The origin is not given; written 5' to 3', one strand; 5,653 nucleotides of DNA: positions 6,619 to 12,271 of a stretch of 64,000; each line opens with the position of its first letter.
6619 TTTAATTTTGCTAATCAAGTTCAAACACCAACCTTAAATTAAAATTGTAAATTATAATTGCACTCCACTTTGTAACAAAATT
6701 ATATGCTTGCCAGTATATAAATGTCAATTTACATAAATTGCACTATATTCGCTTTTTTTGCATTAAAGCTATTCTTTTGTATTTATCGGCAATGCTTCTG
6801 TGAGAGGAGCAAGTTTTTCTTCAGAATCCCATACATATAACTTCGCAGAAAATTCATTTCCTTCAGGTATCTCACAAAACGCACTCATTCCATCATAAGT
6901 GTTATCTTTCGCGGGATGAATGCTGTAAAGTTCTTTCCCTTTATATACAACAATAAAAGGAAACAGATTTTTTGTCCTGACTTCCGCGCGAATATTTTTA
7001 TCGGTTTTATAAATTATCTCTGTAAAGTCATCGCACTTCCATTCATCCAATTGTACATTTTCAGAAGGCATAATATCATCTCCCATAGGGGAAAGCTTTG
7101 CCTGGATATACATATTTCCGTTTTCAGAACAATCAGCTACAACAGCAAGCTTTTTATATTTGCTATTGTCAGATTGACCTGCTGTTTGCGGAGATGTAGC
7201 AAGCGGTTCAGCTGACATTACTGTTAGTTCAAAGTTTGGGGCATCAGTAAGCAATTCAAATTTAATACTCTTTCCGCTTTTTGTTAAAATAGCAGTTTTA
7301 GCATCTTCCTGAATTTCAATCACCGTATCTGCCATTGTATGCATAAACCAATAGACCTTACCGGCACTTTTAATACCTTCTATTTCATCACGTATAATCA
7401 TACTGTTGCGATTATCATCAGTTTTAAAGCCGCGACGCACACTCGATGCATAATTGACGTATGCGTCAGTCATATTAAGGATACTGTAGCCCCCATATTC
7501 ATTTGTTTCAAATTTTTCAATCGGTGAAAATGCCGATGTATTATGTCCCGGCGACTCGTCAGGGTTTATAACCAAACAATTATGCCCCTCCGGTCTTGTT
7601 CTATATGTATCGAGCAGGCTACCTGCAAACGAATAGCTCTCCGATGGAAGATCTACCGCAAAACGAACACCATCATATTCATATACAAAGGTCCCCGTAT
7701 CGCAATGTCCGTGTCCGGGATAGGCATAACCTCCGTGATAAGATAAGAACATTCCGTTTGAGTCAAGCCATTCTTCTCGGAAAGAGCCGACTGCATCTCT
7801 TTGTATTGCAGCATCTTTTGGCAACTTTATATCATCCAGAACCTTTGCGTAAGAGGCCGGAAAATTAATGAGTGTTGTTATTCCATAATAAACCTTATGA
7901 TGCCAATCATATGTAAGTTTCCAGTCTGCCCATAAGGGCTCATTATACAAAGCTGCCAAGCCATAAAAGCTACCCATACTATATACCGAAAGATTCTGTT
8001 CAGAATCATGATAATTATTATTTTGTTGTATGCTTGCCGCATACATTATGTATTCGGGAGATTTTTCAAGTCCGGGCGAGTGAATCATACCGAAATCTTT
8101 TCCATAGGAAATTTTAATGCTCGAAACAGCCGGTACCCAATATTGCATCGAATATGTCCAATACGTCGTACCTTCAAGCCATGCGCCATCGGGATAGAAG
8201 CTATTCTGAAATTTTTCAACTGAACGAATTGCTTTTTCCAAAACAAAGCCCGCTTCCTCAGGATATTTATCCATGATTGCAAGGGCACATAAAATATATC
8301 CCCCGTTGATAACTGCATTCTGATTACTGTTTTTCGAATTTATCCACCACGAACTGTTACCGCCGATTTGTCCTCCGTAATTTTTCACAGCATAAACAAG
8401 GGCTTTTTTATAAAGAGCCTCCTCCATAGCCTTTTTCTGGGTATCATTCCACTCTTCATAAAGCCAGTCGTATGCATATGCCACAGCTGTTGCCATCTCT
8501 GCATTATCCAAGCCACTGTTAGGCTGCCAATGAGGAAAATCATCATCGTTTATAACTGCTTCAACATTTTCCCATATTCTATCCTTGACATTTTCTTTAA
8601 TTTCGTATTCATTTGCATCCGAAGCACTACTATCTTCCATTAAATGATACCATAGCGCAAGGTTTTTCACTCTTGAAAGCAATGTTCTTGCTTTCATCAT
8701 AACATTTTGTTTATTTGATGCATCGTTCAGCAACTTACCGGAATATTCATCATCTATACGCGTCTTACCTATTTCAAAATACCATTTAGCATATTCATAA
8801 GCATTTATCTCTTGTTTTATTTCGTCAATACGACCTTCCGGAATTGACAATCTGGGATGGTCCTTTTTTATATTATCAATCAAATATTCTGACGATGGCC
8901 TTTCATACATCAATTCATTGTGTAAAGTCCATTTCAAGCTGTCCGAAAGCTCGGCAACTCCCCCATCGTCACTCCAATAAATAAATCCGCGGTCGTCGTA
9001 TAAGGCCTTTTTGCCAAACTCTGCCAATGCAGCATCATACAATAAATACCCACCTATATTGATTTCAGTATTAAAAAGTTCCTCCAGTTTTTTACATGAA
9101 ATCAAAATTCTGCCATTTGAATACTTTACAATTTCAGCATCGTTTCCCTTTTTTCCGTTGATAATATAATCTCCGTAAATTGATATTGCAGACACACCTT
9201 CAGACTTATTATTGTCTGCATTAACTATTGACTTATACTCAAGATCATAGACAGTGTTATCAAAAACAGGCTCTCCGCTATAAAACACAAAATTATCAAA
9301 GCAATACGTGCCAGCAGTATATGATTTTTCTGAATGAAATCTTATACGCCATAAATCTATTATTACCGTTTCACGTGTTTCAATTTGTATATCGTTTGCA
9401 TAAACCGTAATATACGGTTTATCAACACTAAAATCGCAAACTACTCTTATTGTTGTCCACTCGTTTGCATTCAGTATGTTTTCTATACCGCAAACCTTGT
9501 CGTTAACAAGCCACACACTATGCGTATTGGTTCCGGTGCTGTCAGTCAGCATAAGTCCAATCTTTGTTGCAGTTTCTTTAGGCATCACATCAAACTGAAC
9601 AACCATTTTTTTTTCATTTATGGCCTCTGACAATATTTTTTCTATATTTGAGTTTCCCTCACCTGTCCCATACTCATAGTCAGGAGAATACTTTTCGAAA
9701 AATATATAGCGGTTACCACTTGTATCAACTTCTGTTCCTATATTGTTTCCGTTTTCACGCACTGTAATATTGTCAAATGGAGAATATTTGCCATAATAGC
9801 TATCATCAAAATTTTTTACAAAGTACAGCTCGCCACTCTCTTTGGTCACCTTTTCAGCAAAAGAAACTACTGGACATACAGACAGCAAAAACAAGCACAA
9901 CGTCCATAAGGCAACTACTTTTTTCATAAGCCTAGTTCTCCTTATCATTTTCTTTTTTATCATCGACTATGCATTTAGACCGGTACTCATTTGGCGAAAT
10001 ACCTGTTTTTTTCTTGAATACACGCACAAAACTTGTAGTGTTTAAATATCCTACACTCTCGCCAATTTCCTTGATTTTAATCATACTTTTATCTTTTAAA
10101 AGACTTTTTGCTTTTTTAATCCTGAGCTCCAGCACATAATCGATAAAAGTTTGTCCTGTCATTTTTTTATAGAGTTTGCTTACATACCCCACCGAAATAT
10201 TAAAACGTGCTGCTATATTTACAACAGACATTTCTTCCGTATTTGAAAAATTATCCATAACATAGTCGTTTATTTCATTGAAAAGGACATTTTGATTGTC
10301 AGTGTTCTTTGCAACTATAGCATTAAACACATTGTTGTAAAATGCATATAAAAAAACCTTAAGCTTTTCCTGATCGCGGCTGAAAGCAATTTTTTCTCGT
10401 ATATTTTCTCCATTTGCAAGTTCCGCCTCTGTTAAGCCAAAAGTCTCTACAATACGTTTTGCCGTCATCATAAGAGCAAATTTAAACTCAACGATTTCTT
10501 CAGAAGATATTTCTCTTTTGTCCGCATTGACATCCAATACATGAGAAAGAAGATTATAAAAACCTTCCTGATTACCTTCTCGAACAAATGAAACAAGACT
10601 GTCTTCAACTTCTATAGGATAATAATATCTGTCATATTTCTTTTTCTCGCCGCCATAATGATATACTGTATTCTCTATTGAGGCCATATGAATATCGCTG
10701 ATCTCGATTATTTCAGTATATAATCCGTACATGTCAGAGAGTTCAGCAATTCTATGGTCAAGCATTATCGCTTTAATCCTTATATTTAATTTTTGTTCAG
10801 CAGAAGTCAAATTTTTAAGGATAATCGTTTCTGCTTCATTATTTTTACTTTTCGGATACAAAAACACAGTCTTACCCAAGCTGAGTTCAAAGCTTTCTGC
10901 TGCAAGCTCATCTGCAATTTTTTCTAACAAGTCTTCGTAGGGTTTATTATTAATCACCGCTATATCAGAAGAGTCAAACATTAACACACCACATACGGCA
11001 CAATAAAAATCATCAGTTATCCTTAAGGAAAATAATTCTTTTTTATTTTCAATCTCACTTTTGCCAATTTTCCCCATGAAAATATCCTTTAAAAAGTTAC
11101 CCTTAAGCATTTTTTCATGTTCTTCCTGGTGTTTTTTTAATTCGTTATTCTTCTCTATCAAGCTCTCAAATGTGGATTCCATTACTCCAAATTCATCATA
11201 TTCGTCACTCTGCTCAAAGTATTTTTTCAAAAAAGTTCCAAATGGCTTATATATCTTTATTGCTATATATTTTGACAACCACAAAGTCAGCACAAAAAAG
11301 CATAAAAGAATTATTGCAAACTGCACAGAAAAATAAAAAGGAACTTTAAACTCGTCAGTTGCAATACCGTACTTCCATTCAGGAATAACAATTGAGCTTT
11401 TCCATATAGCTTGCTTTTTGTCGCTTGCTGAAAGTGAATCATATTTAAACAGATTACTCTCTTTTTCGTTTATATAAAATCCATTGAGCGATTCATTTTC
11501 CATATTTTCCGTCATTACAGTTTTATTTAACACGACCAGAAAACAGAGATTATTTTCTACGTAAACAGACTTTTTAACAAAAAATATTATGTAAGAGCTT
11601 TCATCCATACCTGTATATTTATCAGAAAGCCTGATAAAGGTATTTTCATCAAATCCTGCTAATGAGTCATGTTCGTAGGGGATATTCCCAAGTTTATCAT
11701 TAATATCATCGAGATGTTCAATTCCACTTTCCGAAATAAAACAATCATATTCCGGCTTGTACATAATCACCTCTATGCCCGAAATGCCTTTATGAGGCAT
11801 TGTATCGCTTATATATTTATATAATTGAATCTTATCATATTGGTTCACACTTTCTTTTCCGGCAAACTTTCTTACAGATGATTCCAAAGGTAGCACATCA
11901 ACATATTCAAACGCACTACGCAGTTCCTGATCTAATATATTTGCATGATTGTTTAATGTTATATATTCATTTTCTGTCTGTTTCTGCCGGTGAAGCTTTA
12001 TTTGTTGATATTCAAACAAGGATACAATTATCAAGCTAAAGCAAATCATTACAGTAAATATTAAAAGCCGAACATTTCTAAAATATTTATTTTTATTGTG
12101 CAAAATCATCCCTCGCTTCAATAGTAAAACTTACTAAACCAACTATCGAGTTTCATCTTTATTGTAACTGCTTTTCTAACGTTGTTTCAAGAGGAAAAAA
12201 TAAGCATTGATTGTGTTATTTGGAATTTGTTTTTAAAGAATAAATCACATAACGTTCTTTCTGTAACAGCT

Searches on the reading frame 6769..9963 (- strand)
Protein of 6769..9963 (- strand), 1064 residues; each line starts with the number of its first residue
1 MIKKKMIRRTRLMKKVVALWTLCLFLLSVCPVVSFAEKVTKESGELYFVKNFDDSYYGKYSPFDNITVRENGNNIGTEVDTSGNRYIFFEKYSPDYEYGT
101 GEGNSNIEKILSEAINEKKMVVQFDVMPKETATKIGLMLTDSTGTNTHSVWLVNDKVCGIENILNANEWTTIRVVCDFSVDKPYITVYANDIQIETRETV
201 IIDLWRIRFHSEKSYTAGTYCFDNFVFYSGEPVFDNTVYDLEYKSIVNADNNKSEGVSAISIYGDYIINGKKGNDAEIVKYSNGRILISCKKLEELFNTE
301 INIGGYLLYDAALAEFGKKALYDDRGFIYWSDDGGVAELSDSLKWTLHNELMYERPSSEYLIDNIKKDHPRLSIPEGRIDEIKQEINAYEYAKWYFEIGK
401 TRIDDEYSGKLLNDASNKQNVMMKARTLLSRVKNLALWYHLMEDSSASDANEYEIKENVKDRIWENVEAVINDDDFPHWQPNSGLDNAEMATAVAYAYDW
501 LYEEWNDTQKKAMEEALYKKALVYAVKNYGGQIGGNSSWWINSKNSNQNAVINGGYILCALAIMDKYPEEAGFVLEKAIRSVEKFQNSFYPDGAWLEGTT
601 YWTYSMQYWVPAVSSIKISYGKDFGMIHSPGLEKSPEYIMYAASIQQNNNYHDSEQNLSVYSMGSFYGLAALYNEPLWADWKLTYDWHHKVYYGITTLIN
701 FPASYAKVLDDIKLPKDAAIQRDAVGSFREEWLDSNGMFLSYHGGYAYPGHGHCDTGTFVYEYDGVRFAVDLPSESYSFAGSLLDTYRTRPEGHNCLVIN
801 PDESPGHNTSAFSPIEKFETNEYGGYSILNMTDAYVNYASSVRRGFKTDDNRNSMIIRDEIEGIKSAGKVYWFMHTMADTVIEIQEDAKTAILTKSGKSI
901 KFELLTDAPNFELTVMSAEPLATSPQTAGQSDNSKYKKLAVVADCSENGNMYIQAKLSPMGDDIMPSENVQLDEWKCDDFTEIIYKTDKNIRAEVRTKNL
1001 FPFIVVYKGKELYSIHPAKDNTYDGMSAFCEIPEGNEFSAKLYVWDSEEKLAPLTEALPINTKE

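Call 5: search_protein_families(library=pfam, proteins=[window:6769-9963:-])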
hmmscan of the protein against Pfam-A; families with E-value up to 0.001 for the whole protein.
window:6769-9963:- (1064 aa): 1 family
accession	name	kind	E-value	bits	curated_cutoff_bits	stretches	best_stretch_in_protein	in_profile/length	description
PF07940.18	Hepar_II_III_C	-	1.2e-09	38.5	24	1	741-920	25-211/237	Heparinase II/III-like, C-terminal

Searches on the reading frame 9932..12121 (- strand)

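Call 5: search_protein_families(library=pfam, proteins=[window:9932-12121:-])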
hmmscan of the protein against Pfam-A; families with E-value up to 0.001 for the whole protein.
window:9932-12121:- (729 aa): 2 families
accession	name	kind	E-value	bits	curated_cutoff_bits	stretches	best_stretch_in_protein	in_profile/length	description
PF12833.13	HTH_18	-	4.4e-18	65.8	33.6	1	636-715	1-79/80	Helix-turn-helix domain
PF00165.29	HTH_AraC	-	2.7e-16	59.7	26.6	1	681-714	9-41/42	Bacterial regulatory helix-turn-helix proteins, AraC family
